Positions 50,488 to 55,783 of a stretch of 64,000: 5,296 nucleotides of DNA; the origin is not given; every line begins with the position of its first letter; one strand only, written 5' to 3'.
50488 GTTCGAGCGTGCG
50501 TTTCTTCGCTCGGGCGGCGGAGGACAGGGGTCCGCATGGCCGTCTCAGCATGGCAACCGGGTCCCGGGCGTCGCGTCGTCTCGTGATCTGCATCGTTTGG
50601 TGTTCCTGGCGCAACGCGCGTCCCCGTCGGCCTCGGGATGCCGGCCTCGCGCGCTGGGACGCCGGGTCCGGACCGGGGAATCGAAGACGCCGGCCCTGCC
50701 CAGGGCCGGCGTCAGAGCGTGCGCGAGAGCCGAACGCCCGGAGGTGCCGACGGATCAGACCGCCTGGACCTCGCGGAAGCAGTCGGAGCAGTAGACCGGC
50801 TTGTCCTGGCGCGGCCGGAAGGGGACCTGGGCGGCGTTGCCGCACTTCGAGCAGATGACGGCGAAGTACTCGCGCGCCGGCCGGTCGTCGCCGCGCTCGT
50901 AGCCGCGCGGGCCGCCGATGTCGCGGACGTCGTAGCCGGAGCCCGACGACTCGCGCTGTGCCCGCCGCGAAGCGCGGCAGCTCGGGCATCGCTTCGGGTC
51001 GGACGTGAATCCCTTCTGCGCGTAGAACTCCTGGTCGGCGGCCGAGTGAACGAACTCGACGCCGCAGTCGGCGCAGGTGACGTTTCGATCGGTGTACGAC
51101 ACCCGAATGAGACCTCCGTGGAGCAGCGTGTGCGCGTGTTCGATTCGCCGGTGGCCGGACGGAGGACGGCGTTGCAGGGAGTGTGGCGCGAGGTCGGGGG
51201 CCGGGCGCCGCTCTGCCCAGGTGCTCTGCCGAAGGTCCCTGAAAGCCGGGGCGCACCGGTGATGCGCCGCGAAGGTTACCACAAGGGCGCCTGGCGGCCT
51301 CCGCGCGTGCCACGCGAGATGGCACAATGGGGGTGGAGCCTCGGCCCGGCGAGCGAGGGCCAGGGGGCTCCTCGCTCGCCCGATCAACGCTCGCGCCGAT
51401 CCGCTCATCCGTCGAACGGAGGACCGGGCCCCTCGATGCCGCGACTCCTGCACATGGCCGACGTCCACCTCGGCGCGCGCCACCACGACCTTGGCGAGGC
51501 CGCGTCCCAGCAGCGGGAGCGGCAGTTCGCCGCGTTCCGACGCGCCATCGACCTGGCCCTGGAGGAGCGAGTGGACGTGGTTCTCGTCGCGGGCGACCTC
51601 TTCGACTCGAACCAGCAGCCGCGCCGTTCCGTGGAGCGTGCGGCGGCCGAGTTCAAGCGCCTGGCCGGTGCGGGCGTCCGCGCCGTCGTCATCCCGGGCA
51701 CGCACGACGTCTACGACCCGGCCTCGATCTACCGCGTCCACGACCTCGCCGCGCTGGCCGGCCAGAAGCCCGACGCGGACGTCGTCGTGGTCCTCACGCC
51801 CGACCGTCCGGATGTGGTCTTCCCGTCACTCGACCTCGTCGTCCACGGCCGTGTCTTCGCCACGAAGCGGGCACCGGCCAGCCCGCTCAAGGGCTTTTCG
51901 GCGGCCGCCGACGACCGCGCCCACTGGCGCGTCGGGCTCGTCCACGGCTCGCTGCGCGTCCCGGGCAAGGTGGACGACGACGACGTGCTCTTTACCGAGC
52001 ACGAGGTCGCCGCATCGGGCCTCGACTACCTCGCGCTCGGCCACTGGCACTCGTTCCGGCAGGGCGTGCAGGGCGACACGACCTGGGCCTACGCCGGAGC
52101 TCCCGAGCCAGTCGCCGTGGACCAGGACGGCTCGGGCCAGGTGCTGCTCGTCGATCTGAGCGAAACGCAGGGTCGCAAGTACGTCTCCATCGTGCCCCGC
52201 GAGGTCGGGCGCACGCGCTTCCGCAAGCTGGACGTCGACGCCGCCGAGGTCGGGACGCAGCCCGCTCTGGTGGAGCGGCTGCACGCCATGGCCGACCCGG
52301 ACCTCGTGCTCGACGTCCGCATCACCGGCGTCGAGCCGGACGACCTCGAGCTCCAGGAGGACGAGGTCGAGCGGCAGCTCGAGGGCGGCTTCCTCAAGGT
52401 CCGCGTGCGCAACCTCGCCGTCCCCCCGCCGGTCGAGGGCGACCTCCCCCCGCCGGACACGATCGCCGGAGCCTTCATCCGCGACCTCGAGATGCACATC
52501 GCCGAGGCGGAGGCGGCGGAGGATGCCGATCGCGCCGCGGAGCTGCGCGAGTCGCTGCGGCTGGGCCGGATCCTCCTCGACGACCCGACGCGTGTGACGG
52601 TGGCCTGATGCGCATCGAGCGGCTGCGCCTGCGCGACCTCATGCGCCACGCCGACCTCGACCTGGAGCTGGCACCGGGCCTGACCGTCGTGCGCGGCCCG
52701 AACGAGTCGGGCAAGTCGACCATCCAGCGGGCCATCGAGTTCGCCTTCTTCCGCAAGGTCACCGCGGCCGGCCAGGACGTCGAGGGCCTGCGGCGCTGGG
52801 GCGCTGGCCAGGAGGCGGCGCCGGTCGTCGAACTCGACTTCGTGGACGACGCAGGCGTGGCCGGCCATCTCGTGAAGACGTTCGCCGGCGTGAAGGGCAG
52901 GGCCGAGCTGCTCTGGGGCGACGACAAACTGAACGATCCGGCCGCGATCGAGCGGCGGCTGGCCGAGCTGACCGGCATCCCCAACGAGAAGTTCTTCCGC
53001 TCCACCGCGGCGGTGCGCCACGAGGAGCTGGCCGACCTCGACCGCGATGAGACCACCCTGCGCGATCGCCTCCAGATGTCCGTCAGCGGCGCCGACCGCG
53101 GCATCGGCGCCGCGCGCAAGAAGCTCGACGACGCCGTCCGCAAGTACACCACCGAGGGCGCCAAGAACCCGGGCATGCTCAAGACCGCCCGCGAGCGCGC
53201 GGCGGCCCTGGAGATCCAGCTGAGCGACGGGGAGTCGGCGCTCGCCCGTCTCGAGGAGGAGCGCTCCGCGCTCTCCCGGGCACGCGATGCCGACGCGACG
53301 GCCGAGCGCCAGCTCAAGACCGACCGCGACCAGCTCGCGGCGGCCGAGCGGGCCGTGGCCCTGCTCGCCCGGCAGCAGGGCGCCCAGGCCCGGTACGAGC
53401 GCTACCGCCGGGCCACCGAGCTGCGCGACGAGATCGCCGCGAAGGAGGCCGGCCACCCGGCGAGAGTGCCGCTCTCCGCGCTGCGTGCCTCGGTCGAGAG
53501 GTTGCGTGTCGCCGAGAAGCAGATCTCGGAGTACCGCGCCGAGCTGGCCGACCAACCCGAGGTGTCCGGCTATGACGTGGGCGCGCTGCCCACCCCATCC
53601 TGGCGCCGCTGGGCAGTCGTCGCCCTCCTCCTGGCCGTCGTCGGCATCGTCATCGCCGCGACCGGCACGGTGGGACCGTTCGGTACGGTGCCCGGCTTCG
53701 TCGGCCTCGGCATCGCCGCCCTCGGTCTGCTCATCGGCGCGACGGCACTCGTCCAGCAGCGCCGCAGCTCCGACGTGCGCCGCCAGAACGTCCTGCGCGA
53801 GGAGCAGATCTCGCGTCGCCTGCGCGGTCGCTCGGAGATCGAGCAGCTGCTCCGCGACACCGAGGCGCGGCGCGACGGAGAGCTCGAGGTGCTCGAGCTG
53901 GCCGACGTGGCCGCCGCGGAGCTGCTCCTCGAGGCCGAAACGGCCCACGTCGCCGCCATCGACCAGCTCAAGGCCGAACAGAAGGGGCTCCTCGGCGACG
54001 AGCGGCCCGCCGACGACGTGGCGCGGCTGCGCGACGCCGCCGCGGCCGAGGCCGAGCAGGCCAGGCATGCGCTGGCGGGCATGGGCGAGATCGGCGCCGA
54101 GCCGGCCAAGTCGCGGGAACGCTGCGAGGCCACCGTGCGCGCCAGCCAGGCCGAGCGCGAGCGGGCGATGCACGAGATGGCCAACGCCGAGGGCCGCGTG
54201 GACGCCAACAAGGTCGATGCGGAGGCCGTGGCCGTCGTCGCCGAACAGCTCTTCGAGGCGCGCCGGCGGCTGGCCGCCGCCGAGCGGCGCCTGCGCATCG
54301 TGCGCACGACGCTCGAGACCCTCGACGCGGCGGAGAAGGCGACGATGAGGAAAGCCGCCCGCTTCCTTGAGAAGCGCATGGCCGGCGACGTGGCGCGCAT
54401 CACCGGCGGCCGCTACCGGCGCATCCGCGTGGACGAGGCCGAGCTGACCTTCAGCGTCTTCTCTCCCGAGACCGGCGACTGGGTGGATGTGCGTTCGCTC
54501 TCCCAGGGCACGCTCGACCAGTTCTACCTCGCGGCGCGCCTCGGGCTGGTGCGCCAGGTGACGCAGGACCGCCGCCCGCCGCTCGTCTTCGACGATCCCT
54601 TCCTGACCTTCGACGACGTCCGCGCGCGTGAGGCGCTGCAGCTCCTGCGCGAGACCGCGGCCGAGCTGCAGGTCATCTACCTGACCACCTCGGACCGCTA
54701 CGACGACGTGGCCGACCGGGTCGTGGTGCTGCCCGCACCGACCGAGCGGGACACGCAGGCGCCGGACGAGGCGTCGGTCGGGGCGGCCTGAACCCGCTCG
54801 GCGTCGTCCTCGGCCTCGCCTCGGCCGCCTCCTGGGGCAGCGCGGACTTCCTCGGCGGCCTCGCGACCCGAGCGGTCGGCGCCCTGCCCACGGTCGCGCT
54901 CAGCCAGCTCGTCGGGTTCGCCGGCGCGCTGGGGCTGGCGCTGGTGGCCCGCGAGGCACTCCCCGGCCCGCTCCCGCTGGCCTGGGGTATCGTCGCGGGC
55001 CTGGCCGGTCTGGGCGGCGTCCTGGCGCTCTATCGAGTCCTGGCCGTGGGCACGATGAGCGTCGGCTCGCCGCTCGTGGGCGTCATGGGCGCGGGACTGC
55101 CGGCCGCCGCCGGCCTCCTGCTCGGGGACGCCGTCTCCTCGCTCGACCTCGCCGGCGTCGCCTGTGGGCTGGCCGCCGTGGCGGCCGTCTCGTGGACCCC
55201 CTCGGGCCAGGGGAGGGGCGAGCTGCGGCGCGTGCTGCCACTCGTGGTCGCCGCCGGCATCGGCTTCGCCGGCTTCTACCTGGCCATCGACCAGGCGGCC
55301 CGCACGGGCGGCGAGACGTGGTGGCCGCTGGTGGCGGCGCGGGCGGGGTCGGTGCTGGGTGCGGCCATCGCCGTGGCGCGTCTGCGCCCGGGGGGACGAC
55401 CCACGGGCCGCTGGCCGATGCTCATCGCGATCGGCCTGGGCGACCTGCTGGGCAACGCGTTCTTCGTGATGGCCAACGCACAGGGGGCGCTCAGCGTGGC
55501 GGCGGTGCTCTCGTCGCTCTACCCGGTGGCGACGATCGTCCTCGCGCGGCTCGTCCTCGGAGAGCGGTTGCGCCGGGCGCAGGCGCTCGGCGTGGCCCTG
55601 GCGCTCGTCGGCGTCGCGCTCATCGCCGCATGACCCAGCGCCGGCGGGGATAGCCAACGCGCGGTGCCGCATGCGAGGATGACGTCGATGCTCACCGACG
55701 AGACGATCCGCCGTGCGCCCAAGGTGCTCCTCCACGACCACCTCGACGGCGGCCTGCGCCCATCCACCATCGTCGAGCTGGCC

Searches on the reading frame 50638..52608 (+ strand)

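Call 44: search_protein_families(library=pfam, proteins=[window:50638-52608:+], max_evalue=0.001)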
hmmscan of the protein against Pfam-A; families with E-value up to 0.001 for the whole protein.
window:50638-52608:+ (656 aa): 2 families
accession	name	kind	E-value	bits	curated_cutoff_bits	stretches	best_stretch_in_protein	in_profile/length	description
PF00149.33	Metallophos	-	1.1e-12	49.2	21.5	1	269-472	2-190/191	Calcineurin-like phosphoesterase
PF12850.12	Metallophos_2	-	7e-06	26.6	27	1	270-508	3-152/154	Calcineurin-like phosphoesterase superfamily domain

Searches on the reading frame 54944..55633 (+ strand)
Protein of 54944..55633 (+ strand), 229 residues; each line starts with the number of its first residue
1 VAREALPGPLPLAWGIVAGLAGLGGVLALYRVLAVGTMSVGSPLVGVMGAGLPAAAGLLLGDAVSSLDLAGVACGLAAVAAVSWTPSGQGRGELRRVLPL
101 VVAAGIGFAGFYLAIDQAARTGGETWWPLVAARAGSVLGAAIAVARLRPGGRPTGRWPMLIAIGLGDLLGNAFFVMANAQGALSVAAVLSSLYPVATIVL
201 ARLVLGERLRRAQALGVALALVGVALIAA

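Call 44: search_protein_families(library=pfam, proteins=[window:54944-55633:+], max_evalue=0.001)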
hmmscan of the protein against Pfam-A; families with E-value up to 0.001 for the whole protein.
window:54944-55633:+ (229 aa): 3 families
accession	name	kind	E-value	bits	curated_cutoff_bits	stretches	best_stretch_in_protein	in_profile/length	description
PF00892.27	EamA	-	1.4e-14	54.9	28.2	1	100-228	6-134/135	EamA-like transporter family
PF03151.22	TPT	-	0.00034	20.5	30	1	159-227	67-135/291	Triose-phosphate Transporter family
PF06027.18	SLC35F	-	0.00093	19.2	21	0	156-227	72-143/299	Solute carrier family 35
